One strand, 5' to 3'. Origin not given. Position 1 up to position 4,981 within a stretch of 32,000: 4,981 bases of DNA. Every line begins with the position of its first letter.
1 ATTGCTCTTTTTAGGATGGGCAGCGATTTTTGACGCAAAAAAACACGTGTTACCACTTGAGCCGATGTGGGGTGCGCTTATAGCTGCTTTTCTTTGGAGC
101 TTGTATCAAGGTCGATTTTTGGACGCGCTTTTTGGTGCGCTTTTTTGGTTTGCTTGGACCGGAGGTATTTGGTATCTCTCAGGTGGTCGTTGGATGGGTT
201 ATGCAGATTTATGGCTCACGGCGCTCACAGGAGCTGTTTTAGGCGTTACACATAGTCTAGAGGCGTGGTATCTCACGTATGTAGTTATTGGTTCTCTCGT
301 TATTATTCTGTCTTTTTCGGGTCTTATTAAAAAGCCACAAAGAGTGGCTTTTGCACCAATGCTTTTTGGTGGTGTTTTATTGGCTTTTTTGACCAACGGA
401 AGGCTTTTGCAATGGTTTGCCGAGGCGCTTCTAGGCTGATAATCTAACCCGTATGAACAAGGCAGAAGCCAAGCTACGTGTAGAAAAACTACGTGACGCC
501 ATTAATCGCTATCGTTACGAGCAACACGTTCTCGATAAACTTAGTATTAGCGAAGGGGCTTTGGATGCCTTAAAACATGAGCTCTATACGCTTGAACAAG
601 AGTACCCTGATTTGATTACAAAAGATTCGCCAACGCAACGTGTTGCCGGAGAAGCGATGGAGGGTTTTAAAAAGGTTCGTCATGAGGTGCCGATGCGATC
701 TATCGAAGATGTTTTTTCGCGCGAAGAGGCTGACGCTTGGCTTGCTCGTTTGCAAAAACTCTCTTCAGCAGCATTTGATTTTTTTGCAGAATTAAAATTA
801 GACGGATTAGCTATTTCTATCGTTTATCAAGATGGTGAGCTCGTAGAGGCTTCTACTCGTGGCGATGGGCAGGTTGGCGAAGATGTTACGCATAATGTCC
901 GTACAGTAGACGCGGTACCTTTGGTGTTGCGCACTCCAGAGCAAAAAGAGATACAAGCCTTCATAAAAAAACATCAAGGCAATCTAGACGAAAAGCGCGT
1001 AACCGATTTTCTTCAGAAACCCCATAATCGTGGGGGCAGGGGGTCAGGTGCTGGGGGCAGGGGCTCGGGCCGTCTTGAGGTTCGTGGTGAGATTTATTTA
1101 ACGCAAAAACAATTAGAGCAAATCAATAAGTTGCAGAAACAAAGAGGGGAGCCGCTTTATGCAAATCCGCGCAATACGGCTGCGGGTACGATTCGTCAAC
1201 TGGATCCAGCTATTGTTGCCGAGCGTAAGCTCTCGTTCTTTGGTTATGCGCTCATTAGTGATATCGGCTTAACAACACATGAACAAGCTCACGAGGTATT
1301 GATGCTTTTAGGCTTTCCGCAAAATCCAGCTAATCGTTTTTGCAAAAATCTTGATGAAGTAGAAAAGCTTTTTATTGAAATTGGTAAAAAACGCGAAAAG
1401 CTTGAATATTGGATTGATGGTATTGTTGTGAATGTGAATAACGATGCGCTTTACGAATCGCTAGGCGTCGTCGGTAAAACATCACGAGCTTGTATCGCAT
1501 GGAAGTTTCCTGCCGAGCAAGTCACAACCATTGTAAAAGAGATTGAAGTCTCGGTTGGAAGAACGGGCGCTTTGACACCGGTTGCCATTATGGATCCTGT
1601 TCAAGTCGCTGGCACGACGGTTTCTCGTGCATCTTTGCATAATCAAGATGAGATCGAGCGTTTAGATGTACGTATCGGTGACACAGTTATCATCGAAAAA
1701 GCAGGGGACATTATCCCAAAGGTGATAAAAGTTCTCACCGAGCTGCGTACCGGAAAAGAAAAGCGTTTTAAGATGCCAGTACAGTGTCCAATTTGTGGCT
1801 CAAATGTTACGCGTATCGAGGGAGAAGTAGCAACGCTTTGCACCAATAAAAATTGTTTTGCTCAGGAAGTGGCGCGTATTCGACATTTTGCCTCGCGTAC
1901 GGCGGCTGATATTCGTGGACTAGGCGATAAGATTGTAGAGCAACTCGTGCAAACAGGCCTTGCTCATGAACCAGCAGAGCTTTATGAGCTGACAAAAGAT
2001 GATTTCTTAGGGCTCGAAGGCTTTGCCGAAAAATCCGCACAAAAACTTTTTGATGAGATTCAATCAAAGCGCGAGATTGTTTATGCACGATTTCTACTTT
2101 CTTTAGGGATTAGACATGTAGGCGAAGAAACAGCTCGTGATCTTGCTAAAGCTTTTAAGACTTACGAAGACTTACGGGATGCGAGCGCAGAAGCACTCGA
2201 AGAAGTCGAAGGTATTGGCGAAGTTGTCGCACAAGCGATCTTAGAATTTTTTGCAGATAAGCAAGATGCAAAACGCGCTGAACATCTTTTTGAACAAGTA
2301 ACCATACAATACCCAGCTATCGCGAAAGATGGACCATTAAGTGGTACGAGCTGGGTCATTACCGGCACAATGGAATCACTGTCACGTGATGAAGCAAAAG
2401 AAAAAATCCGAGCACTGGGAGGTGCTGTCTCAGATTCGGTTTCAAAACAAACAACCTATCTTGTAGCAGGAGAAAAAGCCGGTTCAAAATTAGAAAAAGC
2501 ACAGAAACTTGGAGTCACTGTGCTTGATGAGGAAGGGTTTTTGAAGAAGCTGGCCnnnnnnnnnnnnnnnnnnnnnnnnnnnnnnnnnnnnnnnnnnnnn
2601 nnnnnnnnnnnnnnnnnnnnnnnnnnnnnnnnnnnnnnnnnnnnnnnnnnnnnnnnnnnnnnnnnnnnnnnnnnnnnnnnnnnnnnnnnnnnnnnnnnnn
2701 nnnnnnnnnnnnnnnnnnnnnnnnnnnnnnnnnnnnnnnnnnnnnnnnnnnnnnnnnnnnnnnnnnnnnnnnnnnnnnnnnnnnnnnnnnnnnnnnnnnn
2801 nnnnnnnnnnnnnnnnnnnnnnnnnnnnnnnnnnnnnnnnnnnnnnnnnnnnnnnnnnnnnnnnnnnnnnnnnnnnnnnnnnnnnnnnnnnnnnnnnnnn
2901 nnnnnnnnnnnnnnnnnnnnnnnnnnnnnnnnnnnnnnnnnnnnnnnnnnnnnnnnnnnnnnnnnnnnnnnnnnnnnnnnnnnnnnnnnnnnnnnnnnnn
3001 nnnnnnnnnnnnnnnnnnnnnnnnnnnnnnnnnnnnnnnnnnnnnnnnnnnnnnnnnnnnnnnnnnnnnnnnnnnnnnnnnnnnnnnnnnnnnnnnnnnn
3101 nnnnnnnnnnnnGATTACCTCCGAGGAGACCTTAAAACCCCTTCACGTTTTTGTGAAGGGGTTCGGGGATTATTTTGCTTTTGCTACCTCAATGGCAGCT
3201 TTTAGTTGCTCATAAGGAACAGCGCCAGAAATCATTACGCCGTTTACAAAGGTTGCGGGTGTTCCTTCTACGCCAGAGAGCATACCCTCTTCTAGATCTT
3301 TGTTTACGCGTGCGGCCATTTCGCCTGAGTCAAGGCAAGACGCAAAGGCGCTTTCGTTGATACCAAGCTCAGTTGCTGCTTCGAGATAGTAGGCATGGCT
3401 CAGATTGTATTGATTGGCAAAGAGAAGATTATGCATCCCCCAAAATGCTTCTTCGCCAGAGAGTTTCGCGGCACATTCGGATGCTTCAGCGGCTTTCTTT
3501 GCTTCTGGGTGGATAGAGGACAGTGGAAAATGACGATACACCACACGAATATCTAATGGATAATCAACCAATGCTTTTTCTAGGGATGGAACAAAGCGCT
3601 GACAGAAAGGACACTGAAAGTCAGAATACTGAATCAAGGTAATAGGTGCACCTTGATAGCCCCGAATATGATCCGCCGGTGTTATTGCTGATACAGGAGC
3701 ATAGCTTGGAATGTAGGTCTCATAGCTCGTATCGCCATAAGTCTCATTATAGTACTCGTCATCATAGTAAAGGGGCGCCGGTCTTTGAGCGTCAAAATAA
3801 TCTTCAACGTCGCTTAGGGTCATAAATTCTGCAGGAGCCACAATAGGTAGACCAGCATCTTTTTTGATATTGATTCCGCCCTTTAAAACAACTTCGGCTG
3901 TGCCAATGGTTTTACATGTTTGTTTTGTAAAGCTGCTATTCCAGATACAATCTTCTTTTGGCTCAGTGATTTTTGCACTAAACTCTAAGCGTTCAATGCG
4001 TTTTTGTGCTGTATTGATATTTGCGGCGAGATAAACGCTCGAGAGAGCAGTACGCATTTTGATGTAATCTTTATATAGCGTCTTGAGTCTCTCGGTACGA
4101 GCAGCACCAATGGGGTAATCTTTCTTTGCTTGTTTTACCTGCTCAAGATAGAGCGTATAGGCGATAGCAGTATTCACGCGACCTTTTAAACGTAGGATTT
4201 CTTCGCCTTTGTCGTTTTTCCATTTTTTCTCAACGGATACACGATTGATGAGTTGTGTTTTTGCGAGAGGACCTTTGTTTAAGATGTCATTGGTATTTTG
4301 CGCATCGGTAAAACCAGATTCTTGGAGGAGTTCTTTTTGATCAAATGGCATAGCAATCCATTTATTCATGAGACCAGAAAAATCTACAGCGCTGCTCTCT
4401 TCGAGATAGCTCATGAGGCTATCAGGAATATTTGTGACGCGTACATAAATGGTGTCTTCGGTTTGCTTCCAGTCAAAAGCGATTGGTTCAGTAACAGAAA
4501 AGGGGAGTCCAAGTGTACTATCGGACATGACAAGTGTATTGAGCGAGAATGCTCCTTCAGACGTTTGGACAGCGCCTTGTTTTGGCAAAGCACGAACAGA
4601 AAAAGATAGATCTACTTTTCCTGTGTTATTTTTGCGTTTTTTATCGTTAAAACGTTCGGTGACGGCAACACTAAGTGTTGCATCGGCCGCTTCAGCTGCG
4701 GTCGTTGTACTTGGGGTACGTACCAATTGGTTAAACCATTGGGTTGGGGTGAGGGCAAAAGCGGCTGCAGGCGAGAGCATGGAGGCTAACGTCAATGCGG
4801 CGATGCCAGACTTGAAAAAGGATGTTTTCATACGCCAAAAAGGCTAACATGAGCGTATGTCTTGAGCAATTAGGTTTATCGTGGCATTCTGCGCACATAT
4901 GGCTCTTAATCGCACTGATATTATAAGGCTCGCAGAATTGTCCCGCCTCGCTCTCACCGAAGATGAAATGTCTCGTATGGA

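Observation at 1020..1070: Nucleotide-level repeat (C-run hairpin + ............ tract) embedded in-frame in ligA, and in two other repair-gene CDSs, read in a different codon phase each time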

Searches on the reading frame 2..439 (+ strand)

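Call 24: search_protein_families(library=pfam, proteins=[window:2-439:+], max_evalue=0.001)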
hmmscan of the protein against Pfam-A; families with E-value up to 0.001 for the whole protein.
window:2-439:+ (145 aa): 1 family
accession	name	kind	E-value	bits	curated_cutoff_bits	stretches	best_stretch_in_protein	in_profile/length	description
PF01478.23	Peptidase_A24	-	0.00011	23.1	26.5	1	2-98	5-101/104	Type IV leader peptidase family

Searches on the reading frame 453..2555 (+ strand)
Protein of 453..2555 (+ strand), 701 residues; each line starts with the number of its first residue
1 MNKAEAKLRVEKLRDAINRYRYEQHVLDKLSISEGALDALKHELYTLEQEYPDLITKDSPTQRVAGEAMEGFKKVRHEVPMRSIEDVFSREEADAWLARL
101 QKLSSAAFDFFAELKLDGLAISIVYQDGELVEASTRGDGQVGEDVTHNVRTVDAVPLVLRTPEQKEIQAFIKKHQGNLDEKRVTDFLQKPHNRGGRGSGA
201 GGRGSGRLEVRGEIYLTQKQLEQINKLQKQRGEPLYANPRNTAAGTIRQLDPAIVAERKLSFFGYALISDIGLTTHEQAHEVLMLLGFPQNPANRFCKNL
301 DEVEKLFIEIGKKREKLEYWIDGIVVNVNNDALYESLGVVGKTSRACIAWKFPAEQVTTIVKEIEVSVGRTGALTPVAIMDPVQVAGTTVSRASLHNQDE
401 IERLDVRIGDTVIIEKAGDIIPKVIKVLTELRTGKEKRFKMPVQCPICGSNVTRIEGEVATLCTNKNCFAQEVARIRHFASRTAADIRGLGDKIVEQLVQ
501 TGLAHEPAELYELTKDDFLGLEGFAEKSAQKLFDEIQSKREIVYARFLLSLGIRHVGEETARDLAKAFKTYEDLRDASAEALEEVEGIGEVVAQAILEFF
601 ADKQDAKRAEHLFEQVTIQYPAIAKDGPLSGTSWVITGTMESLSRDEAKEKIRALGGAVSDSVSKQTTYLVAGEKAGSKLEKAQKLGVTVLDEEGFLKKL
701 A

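Call 13: find_homologous_proteins(query=window:453-2555:+)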
Query window:453-2555:+ (701 aa): 8000 proteins with E <= 0.001 among 8000 candidates; the best 120 are listed.
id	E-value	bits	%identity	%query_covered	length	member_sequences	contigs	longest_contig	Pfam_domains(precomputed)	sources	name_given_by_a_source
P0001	0.0e+0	1525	99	100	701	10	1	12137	PF12826.14,PF03120.23,PF14520.13,PF01653.24,PF00533.34,PF03119.22,PF00633.30,PF22745.3,PF12738.14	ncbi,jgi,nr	ncbi:MAG TPA: NAD-dependent DNA ligase LigA [bacterium]|nr:NAD-dependent DNA ligase LigA [bacterium]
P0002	0.0e+0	1261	81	100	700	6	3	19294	PF12826.14,PF03120.23,PF14520.13,PF01653.24,PF00533.34,PF03119.22,PF00633.30,PF22745.3,PF12738.14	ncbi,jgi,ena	-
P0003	0.0e+0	1258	81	100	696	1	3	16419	PF12826.14,PF03120.23,PF14520.13,PF01653.24,PF00533.34,PF03119.22,PF00633.30,PF22745.3,PF12738.14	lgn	-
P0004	0.0e+0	1252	82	100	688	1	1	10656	PF12826.14,PF03120.23,PF14520.13,PF01653.24,PF00533.34,PF03119.22,PF00633.30,PF22745.3,PF12738.14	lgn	-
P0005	0.0e+0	1225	80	100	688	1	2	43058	PF12826.14,PF03120.23,PF14520.13,PF01653.24,PF00533.34,PF03119.22,PF00633.30,PF22745.3,PF12738.14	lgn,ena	-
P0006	0.0e+0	1023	65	100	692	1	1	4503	PF12826.14,PF03120.23,PF14520.13,PF01653.24,PF00533.34,PF03119.22,PF22745.3,PF12738.14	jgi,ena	-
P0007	5.1e-294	995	63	100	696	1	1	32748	PF12826.14,PF03120.23,PF14520.13,PF01653.24,PF00533.34,PF03119.22,PF00633.30,PF22745.3,PF12738.14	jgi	jgi:DNA ligase (NAD+)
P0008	1.4e-293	994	64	100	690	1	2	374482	PF12826.14,PF03120.23,PF14520.13,PF01653.24,PF00533.34,PF03119.22,PF22745.3,PF12738.14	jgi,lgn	-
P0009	1.9e-291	987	63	100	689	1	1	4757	PF12826.14,PF03120.23,PF14520.13,PF01653.24,PF00533.34,PF03119.22,PF00633.30,PF22745.3,PF12738.14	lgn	-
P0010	3.1e-291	986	63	100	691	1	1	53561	PF12826.14,PF03120.23,PF14520.13,PF01653.24,PF00533.34,PF03119.22,PF22745.3,PF12738.14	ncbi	ncbi:MAG: NAD-dependent DNA ligase LigA [Patescibacteria group bacterium]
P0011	5.3e-291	985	64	100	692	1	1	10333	PF12826.14,PF03120.23,PF14520.13,PF01653.24,PF00533.34,PF12836.14,PF03119.22,PF00633.30,PF22745.3,PF12738.14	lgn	-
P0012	1.4e-290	984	63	100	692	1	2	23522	PF12826.14,PF03120.23,PF14520.13,PF01653.24,PF00533.34,PF03119.22,PF22745.3,PF12738.14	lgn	-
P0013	1.4e-290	984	64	100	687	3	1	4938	PF12826.14,PF03120.23,PF14520.13,PF01653.24,PF00533.34,PF03119.22,PF00633.30,PF22745.3,PF12738.14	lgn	-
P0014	1.6e-290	984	65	100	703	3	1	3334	PF12826.14,PF03120.23,PF14520.13,PF01653.24,PF00533.34,PF03119.22,PF00633.30,PF22745.3,PF12738.14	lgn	-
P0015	4.5e-289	979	64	100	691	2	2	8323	PF12826.14,PF03120.23,PF14520.13,PF01653.24,PF00533.34,PF03119.22,PF22745.3,PF12738.14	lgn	-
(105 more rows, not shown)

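Call 16: find_encoding_contigs(protein=P0004, flank=10000, max_places=2)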
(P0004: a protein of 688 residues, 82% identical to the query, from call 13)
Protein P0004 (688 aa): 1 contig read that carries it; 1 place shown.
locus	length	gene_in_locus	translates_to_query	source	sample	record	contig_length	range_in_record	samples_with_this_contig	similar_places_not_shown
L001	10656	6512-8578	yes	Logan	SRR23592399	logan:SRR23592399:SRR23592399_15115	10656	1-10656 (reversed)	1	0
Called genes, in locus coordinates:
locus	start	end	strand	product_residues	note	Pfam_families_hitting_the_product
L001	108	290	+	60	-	-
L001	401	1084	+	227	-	-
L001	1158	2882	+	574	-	PF01368:DHH, PF02272:DHHA1, PF17768:RecJ_OB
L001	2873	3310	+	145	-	PF00075:RNase_H, PF13456:RVT_3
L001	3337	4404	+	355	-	PF11104:PilM_2, PF25216:Volactin, PF06723:MreB_Mbl (faint), PF14450:FtsA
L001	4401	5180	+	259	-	-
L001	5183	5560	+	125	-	PF00072:Response_reg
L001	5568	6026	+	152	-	-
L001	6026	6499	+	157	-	-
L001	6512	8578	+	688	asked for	PF22745:Nlig-Ia, PF01653:DNA_ligase_aden, PF03120:OB_DNA_ligase, PF03119:DNA_ligase_ZBD, PF12826:HHH_2, PF14520:HHH_5 (weak), PF00533:BRCT, PF12738:PTCB-BRCT, +1 more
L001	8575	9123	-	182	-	-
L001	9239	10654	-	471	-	?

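Call 17: find_encoding_contigs(protein=P0005, flank=10000, max_places=2)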
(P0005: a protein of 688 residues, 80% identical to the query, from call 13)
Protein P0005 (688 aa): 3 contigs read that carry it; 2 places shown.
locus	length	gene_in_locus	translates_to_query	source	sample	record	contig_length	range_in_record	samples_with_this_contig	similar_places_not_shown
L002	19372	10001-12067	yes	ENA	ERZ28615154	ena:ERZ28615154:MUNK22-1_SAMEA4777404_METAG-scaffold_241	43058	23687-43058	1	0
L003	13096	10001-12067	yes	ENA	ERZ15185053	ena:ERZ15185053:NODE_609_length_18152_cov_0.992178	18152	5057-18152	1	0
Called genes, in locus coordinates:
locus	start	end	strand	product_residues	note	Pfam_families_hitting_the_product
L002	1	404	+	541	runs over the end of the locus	PF03023:MurJ, PF01554:MatE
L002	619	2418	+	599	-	PF00009:GTP_EFTU, PF22042:EF-G_D2 (faint), PF03144:GTP_EFTU_D2 (weak), PF00679:EFG_C, PF06421:LepA_C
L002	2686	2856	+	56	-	-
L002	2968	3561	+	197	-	-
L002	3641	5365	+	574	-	PF01368:DHH, PF02272:DHHA1, PF17768:RecJ_OB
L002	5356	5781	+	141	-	PF00075:RNase_H, PF13456:RVT_3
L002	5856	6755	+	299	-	-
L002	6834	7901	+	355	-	PF11104:PilM_2, PF25216:Volactin, PF06723:MreB_Mbl (faint), PF14450:FtsA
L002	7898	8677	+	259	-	-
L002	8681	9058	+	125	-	PF00072:Response_reg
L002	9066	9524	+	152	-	-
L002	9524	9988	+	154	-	-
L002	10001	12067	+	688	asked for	PF22745:Nlig-Ia, PF01653:DNA_ligase_aden, PF03120:OB_DNA_ligase, PF03119:DNA_ligase_ZBD, PF12826:HHH_2, PF14520:HHH_5, PF00533:BRCT, PF12738:PTCB-BRCT, +2 more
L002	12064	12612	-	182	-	-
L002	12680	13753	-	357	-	-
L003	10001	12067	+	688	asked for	PF22745:Nlig-Ia, PF01653:DNA_ligase_aden, PF03120:OB_DNA_ligase, PF03119:DNA_ligase_ZBD, PF12826:HHH_2, PF14520:HHH_5, PF00533:BRCT, PF12738:PTCB-BRCT, +2 more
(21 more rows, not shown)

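Call 18: find_encoding_contigs(protein=P0002, flank=10000, max_places=3)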
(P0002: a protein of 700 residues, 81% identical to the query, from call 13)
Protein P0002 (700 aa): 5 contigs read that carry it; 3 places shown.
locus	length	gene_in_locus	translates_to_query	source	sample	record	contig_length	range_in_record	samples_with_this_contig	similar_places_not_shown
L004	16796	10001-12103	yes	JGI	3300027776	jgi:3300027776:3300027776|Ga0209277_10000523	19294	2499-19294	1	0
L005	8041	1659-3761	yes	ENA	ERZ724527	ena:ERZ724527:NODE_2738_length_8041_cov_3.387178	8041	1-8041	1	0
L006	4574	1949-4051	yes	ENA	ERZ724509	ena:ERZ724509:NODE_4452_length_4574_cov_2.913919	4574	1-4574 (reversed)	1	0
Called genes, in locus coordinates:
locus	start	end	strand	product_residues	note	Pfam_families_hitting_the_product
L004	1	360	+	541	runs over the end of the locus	PF03023:MurJ, PF01554:MatE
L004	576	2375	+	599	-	PF00009:GTP_EFTU, PF22042:EF-G_D2 (faint), PF03144:GTP_EFTU_D2 (weak), PF00679:EFG_C, PF06421:LepA_C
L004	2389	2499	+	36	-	-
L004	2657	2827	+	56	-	-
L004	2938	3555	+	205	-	-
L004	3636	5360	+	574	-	PF01368:DHH, PF02272:DHHA1, PF17768:RecJ_OB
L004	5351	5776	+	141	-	PF00075:RNase_H, PF13456:RVT_3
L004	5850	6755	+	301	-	-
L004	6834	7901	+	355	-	PF11104:PilM_2, PF25216:Volactin, PF06723:MreB_Mbl (faint), PF14450:FtsA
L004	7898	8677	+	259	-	-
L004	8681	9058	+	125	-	PF00072:Response_reg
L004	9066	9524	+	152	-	-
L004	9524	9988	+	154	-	-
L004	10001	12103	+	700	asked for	PF22745:Nlig-Ia, PF01653:DNA_ligase_aden, PF03120:OB_DNA_ligase, PF03119:DNA_ligase_ZBD, PF12826:HHH_2, PF14520:HHH_5 (weak), PF00633:HHH (weak), PF00533:BRCT, +1 more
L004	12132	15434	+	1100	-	-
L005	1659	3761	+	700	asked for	PF22745:Nlig-Ia, PF01653:DNA_ligase_aden, PF03120:OB_DNA_ligase, PF03119:DNA_ligase_ZBD, PF12826:HHH_2, PF14520:HHH_5 (weak), PF00633:HHH (weak), PF00533:BRCT, +1 more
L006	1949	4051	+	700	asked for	PF22745:Nlig-Ia, PF01653:DNA_ligase_aden, PF03120:OB_DNA_ligase, PF03119:DNA_ligase_ZBD, PF12826:HHH_2, PF14520:HHH_5 (weak), PF00633:HHH (weak), PF00533:BRCT, +1 more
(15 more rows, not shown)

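Call 19: find_encoding_contigs(protein=P0003, flank=10000, max_places=3)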
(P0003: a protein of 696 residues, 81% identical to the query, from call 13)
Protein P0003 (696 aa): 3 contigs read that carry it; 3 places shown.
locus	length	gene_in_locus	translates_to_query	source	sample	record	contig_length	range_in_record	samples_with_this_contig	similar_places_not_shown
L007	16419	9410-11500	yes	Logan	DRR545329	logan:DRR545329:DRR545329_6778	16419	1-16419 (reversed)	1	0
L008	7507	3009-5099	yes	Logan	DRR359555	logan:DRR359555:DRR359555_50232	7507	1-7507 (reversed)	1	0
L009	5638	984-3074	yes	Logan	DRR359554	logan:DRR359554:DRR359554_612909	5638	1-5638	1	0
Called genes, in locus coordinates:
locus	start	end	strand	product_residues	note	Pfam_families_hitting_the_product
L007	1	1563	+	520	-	?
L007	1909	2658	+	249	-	PF14449:PT-TG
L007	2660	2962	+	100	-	-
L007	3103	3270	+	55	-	-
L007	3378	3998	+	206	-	-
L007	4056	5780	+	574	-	PF01368:DHH, PF02272:DHHA1, PF17768:RecJ_OB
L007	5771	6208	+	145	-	PF00075:RNase_H, PF13456:RVT_3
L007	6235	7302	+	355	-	PF11104:PilM_2, PF25216:Volactin, PF06723:MreB_Mbl (faint), PF14450:FtsA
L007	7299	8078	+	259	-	-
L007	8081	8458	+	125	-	PF00072:Response_reg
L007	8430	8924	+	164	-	-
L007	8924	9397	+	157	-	PF01478:Peptidase_A24 (weak)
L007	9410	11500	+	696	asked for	PF22745:Nlig-Ia, PF01653:DNA_ligase_aden, PF03120:OB_DNA_ligase, PF03119:DNA_ligase_ZBD, PF12826:HHH_2, PF14520:HHH_5, PF00633:HHH (weak), PF00533:BRCT, +1 more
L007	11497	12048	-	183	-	-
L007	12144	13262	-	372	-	-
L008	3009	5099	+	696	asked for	PF22745:Nlig-Ia, PF01653:DNA_ligase_aden, PF03120:OB_DNA_ligase, PF03119:DNA_ligase_ZBD, PF12826:HHH_2, PF14520:HHH_5, PF00633:HHH (weak), PF00533:BRCT, +1 more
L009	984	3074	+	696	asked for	PF22745:Nlig-Ia, PF01653:DNA_ligase_aden, PF03120:OB_DNA_ligase, PF03119:DNA_ligase_ZBD, PF12826:HHH_2, PF14520:HHH_5, PF00633:HHH (weak), PF00533:BRCT, +1 more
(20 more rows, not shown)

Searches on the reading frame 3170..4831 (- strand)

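Call 22: search_protein_families(library=pfam, proteins=[window:3170-4831:-], max_evalue=0.001)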
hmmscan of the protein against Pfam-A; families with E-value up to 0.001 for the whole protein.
window:3170-4831:- (553 aa): 2 families
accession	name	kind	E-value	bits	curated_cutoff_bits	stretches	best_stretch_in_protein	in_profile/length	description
PF13462.12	Thioredoxin_4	-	6.2e-24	85.5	23.2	1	385-548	3-164/165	Thioredoxin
PF01323.26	DSBA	-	1.2e-21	77.8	25.6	1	398-547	1-190/191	DSBA-like thioredoxin domain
